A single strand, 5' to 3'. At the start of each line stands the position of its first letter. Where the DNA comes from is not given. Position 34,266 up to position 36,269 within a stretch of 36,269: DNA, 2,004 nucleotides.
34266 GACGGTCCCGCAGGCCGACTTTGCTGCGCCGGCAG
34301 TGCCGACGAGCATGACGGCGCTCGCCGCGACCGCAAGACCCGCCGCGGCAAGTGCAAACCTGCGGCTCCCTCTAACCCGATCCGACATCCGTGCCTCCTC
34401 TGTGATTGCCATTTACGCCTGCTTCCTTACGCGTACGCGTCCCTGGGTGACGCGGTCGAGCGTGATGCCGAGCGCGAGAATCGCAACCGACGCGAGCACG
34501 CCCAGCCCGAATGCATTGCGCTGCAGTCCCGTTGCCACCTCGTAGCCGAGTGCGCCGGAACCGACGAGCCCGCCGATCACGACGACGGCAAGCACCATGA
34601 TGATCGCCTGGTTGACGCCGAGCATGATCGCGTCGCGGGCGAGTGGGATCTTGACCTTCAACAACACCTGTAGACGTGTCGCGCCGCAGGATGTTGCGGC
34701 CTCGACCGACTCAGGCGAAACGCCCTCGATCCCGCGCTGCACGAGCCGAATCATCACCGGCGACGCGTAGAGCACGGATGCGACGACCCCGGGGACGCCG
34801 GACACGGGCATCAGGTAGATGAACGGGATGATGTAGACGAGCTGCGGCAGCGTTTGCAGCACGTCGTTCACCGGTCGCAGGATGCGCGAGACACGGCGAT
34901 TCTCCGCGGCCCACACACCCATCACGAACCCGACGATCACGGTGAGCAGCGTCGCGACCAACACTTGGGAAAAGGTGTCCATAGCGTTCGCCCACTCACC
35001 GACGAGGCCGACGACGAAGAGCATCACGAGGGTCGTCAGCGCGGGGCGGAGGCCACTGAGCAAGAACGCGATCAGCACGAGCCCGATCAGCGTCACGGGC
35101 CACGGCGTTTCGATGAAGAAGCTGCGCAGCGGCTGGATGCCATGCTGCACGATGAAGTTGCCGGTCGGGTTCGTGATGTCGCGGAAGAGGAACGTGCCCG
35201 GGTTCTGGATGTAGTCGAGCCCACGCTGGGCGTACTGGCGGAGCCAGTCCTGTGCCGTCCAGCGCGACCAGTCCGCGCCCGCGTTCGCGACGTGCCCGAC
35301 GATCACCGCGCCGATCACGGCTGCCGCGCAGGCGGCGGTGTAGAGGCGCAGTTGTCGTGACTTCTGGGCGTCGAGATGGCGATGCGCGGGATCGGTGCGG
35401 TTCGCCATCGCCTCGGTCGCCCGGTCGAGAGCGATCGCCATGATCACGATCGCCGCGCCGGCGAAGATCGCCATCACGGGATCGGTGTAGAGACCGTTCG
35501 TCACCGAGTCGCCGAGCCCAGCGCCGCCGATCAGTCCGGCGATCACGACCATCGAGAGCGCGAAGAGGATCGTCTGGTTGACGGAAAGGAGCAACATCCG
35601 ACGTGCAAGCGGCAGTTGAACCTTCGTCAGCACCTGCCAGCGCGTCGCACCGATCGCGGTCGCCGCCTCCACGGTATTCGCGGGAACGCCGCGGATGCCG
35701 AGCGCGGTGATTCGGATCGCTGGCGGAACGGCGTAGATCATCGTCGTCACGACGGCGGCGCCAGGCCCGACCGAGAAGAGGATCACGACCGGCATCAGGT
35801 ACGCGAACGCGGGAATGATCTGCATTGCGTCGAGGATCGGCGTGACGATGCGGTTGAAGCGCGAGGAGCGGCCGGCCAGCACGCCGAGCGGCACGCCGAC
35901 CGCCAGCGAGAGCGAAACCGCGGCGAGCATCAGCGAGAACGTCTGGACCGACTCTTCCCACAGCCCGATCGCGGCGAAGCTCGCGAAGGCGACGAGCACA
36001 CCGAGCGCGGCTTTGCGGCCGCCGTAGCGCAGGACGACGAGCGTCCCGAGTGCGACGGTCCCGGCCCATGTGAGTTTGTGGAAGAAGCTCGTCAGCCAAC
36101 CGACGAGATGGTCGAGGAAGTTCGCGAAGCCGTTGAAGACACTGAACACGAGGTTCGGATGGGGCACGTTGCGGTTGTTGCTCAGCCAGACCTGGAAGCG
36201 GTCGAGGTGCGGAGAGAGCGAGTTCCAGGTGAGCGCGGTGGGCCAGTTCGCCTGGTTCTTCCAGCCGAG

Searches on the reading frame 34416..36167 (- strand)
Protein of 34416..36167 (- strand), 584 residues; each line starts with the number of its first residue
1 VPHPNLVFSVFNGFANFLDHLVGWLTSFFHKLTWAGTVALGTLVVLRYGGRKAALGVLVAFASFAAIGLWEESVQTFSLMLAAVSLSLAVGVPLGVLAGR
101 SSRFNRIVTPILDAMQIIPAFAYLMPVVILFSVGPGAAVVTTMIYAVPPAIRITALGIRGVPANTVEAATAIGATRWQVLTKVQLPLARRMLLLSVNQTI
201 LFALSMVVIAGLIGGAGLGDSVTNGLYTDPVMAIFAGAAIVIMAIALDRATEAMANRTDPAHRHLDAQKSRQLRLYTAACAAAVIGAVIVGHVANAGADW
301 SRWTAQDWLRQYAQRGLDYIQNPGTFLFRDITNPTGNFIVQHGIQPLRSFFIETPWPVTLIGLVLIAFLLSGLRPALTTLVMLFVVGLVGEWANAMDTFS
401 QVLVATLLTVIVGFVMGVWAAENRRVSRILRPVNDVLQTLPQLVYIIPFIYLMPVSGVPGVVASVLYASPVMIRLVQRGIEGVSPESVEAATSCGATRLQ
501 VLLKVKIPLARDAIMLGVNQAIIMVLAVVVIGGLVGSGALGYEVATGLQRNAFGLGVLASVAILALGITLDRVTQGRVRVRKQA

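Call 19: search_protein_families(library=pfam, proteins=[window:34416-36167:-], max_evalue=0.00001)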
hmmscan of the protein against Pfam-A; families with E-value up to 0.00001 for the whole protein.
window:34416-36167:- (584 aa): 1 family
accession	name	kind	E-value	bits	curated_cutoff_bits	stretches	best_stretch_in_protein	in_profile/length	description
PF00528.27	BPD_transp_1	-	9e-38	130.3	26.4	2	91-248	1-168/184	Binding-protein-dependent transport system inner membrane component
